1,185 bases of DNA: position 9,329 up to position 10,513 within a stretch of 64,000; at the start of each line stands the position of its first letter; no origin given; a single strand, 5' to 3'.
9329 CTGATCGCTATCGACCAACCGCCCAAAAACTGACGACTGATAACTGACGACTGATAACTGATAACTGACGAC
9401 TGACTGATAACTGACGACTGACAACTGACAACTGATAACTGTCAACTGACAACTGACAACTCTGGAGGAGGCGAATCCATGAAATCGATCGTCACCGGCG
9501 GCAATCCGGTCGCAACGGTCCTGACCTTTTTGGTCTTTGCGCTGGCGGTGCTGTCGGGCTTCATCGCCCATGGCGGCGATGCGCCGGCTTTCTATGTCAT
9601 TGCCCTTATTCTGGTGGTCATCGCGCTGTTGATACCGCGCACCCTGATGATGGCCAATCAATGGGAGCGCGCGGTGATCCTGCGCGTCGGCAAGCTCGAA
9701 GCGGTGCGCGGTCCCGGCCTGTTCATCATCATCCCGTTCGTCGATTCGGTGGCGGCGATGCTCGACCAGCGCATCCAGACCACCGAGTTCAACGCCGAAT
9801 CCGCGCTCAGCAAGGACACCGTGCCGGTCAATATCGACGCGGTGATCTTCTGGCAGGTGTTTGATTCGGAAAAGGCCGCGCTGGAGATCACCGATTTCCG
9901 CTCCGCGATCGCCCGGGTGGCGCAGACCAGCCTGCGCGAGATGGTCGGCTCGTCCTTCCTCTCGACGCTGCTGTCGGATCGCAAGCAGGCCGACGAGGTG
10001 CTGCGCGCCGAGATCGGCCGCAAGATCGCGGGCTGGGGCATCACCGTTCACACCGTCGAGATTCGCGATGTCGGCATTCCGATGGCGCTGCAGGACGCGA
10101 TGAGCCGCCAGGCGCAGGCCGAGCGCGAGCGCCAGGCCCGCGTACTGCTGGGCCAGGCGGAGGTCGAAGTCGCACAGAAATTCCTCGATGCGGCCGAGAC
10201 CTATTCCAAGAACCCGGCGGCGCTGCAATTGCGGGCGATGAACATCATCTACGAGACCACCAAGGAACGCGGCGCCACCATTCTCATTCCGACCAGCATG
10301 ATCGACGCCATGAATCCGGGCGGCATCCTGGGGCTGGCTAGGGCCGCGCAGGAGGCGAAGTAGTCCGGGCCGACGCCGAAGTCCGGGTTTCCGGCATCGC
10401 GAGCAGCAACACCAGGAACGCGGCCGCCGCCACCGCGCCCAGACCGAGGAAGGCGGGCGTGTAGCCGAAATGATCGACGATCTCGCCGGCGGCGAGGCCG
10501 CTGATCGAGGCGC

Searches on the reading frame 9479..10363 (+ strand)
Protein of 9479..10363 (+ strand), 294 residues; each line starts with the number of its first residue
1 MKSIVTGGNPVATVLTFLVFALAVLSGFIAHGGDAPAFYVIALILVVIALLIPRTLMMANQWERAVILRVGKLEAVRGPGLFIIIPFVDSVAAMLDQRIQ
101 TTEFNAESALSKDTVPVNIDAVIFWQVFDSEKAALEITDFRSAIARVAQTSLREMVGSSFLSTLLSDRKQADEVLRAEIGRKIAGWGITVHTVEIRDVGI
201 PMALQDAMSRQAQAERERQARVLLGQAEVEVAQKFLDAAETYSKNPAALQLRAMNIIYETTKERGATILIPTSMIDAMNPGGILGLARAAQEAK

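Call 16: search_protein_families(library=pfam, proteins=[window:9479-10360:+])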
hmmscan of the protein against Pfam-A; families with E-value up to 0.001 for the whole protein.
window:9479-10360:+ (294 aa): 2 families
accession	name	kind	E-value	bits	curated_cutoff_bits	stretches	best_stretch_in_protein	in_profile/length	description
PF01145.31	Band_7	-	5.9e-35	121.3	23.6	1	59-229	3-169/176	SPFH domain / Band 7 family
PF13421.11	Band_7_1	-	0.00051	20.2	24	1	135-213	128-208/211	SPFH domain-Band 7 family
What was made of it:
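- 9479..10363 (+): Slipin / SPFH (Band_7) gene. Pfam PF01145, E = 5.9e-35 (call 16).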

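Call 26: find_encoding_contigs(protein=window:9479-10363:+, flank=3000, max_places=10)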
Protein window:9479-10363:+ (294 aa): 5 contigs read that carry it; 4 places shown.
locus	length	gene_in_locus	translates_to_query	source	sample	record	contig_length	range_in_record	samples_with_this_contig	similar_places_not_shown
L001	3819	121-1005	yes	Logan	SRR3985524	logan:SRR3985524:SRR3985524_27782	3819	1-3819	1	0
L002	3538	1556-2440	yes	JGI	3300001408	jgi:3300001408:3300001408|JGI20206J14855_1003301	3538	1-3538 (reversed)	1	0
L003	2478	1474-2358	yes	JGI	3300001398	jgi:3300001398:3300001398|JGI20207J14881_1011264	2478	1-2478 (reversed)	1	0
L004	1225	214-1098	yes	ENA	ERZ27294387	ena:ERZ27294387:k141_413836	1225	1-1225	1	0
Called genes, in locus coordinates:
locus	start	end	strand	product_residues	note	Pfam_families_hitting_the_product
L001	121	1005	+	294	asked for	PF01145:Band_7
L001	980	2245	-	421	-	PF07690:MFS_1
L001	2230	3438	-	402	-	PF02040:ArsB, PF03600:CitMHS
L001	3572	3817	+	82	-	?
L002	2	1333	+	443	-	?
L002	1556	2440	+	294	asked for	PF01145:Band_7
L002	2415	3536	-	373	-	?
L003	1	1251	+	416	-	?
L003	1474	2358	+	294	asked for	PF01145:Band_7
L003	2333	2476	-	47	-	?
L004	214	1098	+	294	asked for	PF01145:Band_7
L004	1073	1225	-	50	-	?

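Call 48: find_homologous_proteins(query=window:9479-10360:+, max_evalue=1e-60)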
Query window:9479-10360:+ (294 aa): 7964 proteins with E <= 1e-60 among 8000 candidates; the best 120 are listed.
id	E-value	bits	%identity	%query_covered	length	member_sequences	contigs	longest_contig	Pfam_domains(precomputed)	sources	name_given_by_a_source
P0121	1.0e-179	613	100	100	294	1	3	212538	PF01145.32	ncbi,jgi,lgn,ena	ncbi:MAG TPA: slipin family protein [Stellaceae bacterium]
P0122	1.4e-179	613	100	100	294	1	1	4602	PF01145.32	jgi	-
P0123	3.7e-163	559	89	100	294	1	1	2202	PF01145.32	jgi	jgi:regulator of protease activity HflC (stomatin/prohibitin superfamily)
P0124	4.4e-158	542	87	99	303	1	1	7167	PF01145.32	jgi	jgi:regulator of protease activity HflC (stomatin/prohibitin superfamily)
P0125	9.2e-157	538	86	100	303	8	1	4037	PF01145.32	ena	-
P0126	2.2e-156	537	88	97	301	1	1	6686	PF01145.32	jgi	jgi:regulator of protease activity HflC (stomatin/prohibitin superfamily)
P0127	3.3e-156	536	85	100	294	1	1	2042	PF01145.32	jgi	jgi:regulator of protease activity HflC (stomatin/prohibitin superfamily)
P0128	5.3e-156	536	87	98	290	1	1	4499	PF01145.32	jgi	jgi:regulator of protease activity HflC (stomatin/prohibitin superfamily)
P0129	3.0e-154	530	85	100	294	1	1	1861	PF01145.32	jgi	jgi:regulator of protease activity HflC (stomatin/prohibitin superfamily)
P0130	3.7e-153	526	84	99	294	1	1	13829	PF01145.32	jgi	jgi:regulator of protease activity HflC (stomatin/prohibitin superfamily)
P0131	7.2e-153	525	86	97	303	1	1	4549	PF01145.32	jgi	jgi:regulator of protease activity HflC (stomatin/prohibitin superfamily)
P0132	1.7e-152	524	86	99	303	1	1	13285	PF01145.32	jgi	jgi:regulator of protease activity HflC (stomatin/prohibitin superfamily)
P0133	7.9e-152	522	82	100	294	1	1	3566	PF01145.32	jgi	jgi:regulator of protease activity HflC (stomatin/prohibitin superfamily)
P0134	1.3e-151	521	83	99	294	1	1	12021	PF01145.32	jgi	jgi:regulator of protease activity HflC (stomatin/prohibitin superfamily)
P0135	4.8e-150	516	84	97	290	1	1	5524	PF01145.32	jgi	jgi:regulator of protease activity HflC (stomatin/prohibitin superfamily)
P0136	1.0e-149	515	84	97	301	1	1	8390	PF01145.32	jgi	jgi:regulator of protease activity HflC (stomatin/prohibitin superfamily)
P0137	1.2e-149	515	82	99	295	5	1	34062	PF01145.32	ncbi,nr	ncbi:MAG TPA: slipin family protein [Stellaceae bacterium]|nr:slipin family protein [Stellaceae bact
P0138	1.6e-148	511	81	100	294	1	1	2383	PF01145.32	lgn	-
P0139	4.1e-148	510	81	100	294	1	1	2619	PF01145.32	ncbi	-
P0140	8.5e-148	509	79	100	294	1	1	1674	PF01145.32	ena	-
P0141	4.0e-147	507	81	99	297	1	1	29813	PF01145.32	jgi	jgi:regulator of protease activity HflC (stomatin/prohibitin superfamily)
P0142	1.7e-146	504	82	100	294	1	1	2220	PF01145.32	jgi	jgi:regulator of protease activity HflC (stomatin/prohibitin superfamily)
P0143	2.1e-146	504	80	100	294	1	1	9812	PF01145.32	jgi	jgi:regulator of protease activity HflC (stomatin/prohibitin superfamily)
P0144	3.0e-146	504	80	100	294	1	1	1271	PF01145.32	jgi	jgi:regulator of protease activity HflC (stomatin/prohibitin superfamily)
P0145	3.1e-146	504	79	100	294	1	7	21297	PF01145.32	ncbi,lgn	-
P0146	3.6e-146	503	81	100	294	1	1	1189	PF01145.32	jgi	jgi:regulator of protease activity HflC (stomatin/prohibitin superfamily)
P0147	5.1e-146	503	81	100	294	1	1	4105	PF01145.32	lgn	-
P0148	5.4e-146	503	80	100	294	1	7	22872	PF01145.32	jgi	jgi:regulator of protease activity HflC (stomatin/prohibitin superfamily)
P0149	5.7e-146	503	81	100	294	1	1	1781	PF01145.32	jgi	jgi:regulator of protease activity HflC (stomatin/prohibitin superfamily)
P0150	5.9e-146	503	81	100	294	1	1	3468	PF01145.32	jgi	jgi:regulator of protease activity HflC (stomatin/prohibitin superfamily)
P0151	7.1e-146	502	81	100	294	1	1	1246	PF01145.32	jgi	jgi:regulator of protease activity HflC (stomatin/prohibitin superfamily)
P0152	1.2e-145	502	80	100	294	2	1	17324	PF01145.32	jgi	jgi:regulator of protease activity HflC (stomatin/prohibitin superfamily)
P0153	1.2e-145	502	80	100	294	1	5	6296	PF01145.32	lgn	-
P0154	2.4e-145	501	81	97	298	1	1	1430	PF01145.32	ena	-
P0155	4.2e-145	500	81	99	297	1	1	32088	PF01145.32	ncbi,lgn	ncbi:MAG: slipin family protein [Stellaceae bacterium]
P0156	5.5e-145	500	80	100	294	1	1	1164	PF01145.32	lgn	-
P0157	5.8e-145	499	80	100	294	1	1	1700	PF01145.32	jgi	jgi:regulator of protease activity HflC (stomatin/prohibitin superfamily)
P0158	6.1e-144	496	80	100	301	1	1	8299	PF01145.32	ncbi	-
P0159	5.6e-143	493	79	99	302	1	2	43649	PF01145.32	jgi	jgi:regulator of protease activity HflC (stomatin/prohibitin superfamily)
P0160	2.6e-141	487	78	100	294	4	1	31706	PF01145.32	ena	-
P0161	3.4e-140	484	77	99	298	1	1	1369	PF01145.32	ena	-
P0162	6.2e-140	483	77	99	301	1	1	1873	PF01145.32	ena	-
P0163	8.0e-131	453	77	87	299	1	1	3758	PF01145.32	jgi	jgi:regulator of protease activity HflC (stomatin/prohibitin superfamily)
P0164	1.1e-130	453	72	95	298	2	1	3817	PF01145.32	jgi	-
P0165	5.8e-129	447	72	100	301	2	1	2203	PF01145.32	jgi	jgi:regulator of protease activity HflC (stomatin/prohibitin superfamily)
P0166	7.4e-129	447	76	88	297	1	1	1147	PF01145.32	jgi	jgi:regulator of protease activity HflC (stomatin/prohibitin superfamily)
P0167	1.4e-128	446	76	88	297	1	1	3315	PF01145.32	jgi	jgi:regulator of protease activity HflC (stomatin/prohibitin superfamily)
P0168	1.5e-128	446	76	88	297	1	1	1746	PF01145.32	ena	-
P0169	1.6e-128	446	78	84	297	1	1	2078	PF01145.32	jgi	-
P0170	3.2e-128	445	76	88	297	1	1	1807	PF01145.32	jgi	jgi:regulator of protease activity HflC (stomatin/prohibitin superfamily)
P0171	4.5e-128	444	79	82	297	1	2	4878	PF01145.32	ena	-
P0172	8.7e-128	443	74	98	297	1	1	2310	PF01145.32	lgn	-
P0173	9.5e-128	443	76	88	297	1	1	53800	PF01145.32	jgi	jgi:regulator of protease activity HflC (stomatin/prohibitin superfamily)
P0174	1.3e-127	443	70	99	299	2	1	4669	PF01145.32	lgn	-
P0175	1.5e-127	442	75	88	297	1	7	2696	PF01145.32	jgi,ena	jgi:regulator of protease activity HflC (stomatin/prohibitin superfamily)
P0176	2.6e-127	442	75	88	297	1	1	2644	PF01145.32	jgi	jgi:regulator of protease activity HflC (stomatin/prohibitin superfamily)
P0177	2.8e-127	441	78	83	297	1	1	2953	PF01145.32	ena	-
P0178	3.1e-127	441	71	98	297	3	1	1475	PF01145.32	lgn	-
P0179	3.3e-127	441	73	95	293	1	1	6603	PF01145.32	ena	-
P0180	3.7e-127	441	75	88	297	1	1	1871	PF01145.32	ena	-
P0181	3.8e-127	441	79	82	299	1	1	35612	PF01145.32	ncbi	-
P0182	4.1e-127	441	72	98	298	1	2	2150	PF01145.32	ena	-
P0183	4.9e-127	441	78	84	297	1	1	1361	PF01145.32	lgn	-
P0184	5.2e-127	441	70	98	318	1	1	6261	PF01145.32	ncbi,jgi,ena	jgi:regulator of protease activity HflC (stomatin/prohibitin superfamily)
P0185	6.8e-127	440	76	87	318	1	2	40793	PF01145.32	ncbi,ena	-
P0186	8.0e-127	440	77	86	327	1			PF01145.32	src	-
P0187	8.2e-127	440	77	84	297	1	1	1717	PF01145.32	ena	-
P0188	9.1e-127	440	74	89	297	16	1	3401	PF01145.32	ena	-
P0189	9.9e-127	440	71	97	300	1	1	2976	PF01145.32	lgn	-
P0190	1.1e-126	439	74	89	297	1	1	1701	PF01145.32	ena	-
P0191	2.1e-126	439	73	95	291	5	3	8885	PF01145.32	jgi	jgi:regulator of protease activity HflC (stomatin/prohibitin superfamily)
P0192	2.3e-126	438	77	85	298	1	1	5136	PF01145.32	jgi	jgi:regulator of protease activity HflC (stomatin/prohibitin superfamily)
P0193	2.5e-126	438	71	99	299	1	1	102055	PF01145.32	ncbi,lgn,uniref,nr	ncbi:SPFH domain, Band 7 family protein [Enhydrobacter aerosaccus]|uniref:SPFH domain, Band 7 family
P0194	3.6e-126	438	70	95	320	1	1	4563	PF01145.32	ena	-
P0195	4.6e-126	438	87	81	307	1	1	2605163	PF01145.32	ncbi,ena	-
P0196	5.0e-126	437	73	96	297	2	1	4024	PF01145.32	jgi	-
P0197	5.9e-126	437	77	84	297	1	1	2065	PF01145.32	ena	-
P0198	6.4e-126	437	74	90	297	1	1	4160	PF01145.32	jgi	jgi:regulator of protease activity HflC (stomatin/prohibitin superfamily)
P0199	6.6e-126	437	69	97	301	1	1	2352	PF01145.32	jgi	jgi:regulator of protease activity HflC (stomatin/prohibitin superfamily)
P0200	6.9e-126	437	70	98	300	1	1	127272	PF01145.32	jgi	jgi:regulator of protease activity HflC (stomatin/prohibitin superfamily)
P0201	8.1e-126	437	75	85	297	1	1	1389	PF01145.32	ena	-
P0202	9.3e-126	436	69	99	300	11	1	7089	PF01145.32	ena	-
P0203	1.1e-125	436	78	82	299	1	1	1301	PF01145.32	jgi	jgi:regulator of protease activity HflC (stomatin/prohibitin superfamily)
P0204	1.1e-125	436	73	90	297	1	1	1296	PF01145.32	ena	-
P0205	1.2e-125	436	71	94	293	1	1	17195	PF01145.32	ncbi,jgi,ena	-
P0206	1.2e-125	436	71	97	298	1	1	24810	PF01145.32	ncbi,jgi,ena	jgi:regulator of protease activity HflC (stomatin/prohibitin superfamily)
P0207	1.4e-125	436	69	98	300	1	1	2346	PF01145.32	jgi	jgi:regulator of protease activity HflC (stomatin/prohibitin superfamily)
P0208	2.0e-125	435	72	95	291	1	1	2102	PF01145.32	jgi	jgi:regulator of protease activity HflC (stomatin/prohibitin superfamily)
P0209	2.2e-125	435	70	95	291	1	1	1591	PF01145.32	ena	-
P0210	2.3e-125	435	77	86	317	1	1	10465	PF01145.32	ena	-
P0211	2.3e-125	435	71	93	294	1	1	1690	PF01145.32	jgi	jgi:regulator of protease activity HflC (stomatin/prohibitin superfamily)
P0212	2.3e-125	435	72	95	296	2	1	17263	PF01145.32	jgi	jgi:regulator of protease activity HflC (stomatin/prohibitin superfamily)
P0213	2.4e-125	435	71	99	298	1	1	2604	PF01145.32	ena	-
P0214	2.9e-125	435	70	95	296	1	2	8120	PF01145.32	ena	-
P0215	2.9e-125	435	74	88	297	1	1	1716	PF01145.32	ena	-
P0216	4.3e-125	434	71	95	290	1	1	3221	PF01145.32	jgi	jgi:regulator of protease activity HflC (stomatin/prohibitin superfamily)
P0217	4.4e-125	434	71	95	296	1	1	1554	PF01145.32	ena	-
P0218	4.5e-125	434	72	90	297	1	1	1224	PF01145.32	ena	-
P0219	5.3e-125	434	73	90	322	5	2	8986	PF01145.32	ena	-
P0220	6.1e-125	434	75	86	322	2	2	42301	PF01145.32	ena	-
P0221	6.3e-125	434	74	88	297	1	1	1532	PF01145.32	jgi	-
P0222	6.3e-125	434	75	88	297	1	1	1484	PF01145.32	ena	-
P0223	6.6e-125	434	75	85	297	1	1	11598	PF01145.32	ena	-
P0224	7.5e-125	434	71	93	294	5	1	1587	PF01145.32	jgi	jgi:regulator of protease activity HflC (stomatin/prohibitin superfamily)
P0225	8.6e-125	433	71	95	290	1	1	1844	PF01145.32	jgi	jgi:regulator of protease activity HflC (stomatin/prohibitin superfamily)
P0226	8.9e-125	433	70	94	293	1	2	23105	PF01145.32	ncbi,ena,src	-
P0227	9.2e-125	433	71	95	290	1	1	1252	PF01145.32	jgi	jgi:regulator of protease activity HflC (stomatin/prohibitin superfamily)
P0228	9.4e-125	433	71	95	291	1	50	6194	PF01145.32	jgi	jgi:regulator of protease activity HflC (stomatin/prohibitin superfamily)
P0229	9.5e-125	433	78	82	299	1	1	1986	PF01145.32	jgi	jgi:regulator of protease activity HflC (stomatin/prohibitin superfamily)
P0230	1.3e-124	433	71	98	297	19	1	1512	PF01145.32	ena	-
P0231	1.3e-124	433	72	90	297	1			PF01145.32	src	-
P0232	1.3e-124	433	71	97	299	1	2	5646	PF01145.32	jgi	jgi:regulator of protease activity HflC (stomatin/prohibitin superfamily)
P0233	1.3e-124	433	70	96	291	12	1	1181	PF01145.32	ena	-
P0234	1.4e-124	433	71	95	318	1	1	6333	PF01145.32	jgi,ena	-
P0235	1.5e-124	433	72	94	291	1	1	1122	PF01145.32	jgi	jgi:regulator of protease activity HflC (stomatin/prohibitin superfamily)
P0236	1.6e-124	432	71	95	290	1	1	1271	PF01145.32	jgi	jgi:regulator of protease activity HflC (stomatin/prohibitin superfamily)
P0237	1.7e-124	432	72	90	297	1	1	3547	PF01145.32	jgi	-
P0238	1.9e-124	432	71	95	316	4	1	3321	PF01145.32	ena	-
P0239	2.0e-124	432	72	90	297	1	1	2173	PF01145.32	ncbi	-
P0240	2.2e-124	432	72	94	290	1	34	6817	PF01145.32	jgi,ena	jgi:regulator of protease activity HflC (stomatin/prohibitin superfamily)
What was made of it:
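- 9479..10363 (+): A source names it 'slipin family protein [Stellaceae bacterium]' (call 48).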

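Call 49: find_encoding_contigs(protein=P0122, flank=1500, max_places=3)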
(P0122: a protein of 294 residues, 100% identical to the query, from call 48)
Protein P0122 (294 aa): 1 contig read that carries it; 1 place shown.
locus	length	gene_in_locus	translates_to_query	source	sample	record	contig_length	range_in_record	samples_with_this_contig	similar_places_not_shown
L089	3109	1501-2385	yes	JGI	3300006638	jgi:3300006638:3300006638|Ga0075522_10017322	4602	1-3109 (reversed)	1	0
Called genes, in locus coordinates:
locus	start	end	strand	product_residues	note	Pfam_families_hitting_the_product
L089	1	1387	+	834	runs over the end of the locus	PF13426:PAS_9 (faint), PF00989:PAS (weak), PF13188:PAS_8 (weak), PF08448:PAS_4, PF00512:HisKA, PF02518:HATPase_c, PF00072:Response_reg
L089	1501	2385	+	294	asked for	PF01145:Band_7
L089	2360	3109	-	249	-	?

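Call 50: find_encoding_contigs(protein=P0132, flank=1500, max_places=3)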
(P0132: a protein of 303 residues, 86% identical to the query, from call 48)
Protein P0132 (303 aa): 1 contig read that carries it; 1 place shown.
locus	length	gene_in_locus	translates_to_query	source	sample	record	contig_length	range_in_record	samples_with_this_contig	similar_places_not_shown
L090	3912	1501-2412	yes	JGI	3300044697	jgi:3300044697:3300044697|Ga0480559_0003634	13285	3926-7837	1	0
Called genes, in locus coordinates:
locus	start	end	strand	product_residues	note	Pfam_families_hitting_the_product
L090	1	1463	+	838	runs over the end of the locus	PF13426:PAS_9 (faint), PF00989:PAS (weak), PF13188:PAS_8 (weak), PF08448:PAS_4, PF00512:HisKA, PF02518:HATPase_c, PF00072:Response_reg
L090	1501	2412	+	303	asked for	PF01145:Band_7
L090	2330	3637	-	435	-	PF07690:MFS_1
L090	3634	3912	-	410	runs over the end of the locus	PF07690:MFS_1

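Call 51: find_encoding_contigs(protein=P0137, flank=1500, max_places=3)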
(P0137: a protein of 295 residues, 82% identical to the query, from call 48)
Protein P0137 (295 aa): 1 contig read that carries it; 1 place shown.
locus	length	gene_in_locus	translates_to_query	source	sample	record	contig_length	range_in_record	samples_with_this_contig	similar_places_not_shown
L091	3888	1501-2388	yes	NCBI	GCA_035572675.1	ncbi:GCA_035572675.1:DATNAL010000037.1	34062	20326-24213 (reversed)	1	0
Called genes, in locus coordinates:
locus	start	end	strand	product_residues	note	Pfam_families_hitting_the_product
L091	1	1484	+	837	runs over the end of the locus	PF13188:PAS_8 (faint), PF08447:PAS_3 (faint), PF00989:PAS (weak), PF08448:PAS_4, PF13426:PAS_9 (weak), PF00512:HisKA, PF02518:HATPase_c, PF00072:Response_reg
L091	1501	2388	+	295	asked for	PF01145:Band_7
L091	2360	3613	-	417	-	PF07690:MFS_1, PF12832:MFS_1_like, PF07690:MFS_1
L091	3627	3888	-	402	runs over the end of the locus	PF02040:ArsB, PF03600:CitMHS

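Call 52: find_encoding_contigs(protein=P0145, flank=1500, max_places=6)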
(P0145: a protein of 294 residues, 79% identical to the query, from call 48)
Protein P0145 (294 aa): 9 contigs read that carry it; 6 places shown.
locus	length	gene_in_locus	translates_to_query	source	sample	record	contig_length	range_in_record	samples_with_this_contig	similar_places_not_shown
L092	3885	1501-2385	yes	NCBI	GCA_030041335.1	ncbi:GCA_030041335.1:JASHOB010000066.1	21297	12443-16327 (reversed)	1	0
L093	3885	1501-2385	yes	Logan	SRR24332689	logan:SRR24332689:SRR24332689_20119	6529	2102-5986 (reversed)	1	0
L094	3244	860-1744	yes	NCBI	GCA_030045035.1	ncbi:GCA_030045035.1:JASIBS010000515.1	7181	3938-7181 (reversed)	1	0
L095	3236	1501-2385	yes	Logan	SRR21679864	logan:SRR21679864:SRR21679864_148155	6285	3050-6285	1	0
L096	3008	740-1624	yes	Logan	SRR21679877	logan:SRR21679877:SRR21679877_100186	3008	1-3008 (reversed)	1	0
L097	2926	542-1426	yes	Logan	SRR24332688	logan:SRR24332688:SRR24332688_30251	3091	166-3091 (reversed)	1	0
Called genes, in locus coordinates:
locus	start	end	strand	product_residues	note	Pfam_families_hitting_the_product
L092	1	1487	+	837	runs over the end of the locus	PF13188:PAS_8 (faint), PF08447:PAS_3 (faint), PF13426:PAS_9 (weak), PF00989:PAS, PF08448:PAS_4, PF00512:HisKA, PF02518:HATPase_c, PF00072:Response_reg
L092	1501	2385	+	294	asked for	PF01145:Band_7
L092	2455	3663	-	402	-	PF02040:ArsB, PF03600:CitMHS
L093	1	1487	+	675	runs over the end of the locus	?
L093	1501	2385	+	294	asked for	PF01145:Band_7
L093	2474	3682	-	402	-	PF02040:ArsB, PF03600:CitMHS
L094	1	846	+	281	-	?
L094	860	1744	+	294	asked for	PF01145:Band_7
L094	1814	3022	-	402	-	PF02040:ArsB, PF03600:CitMHS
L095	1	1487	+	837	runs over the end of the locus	PF13188:PAS_8 (faint), PF08447:PAS_3 (faint), PF13426:PAS_9 (weak), PF00989:PAS, PF08448:PAS_4, PF00512:HisKA, PF02518:HATPase_c, PF00072:Response_reg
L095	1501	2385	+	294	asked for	PF01145:Band_7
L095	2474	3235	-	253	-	?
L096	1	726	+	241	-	?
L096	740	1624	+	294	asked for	PF01145:Band_7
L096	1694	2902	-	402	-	PF02040:ArsB, PF03600:CitMHS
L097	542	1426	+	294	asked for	PF01145:Band_7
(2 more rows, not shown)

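Call 93: search_protein_families(library=ncbifam, proteins=[window:9479-10360:+], max_evalue=1e-10)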
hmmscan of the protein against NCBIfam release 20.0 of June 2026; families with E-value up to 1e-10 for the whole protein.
window:9479-10360:+ (294 aa): 3 families
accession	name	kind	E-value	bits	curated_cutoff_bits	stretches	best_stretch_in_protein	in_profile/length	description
TIGR01933.1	hflK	equivalog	5e-18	65.5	159.4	1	60-227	5-174/261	FtsH protease activity modulator HflK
NF008259.0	PRK11029.1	equivalog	1.3e-12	47.4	427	0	41-132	5-102/334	protease modulator HflC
TIGR01932.1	hflC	equivalog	1.6e-12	46.9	134.4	0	41-170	7-145/318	protease modulator HflC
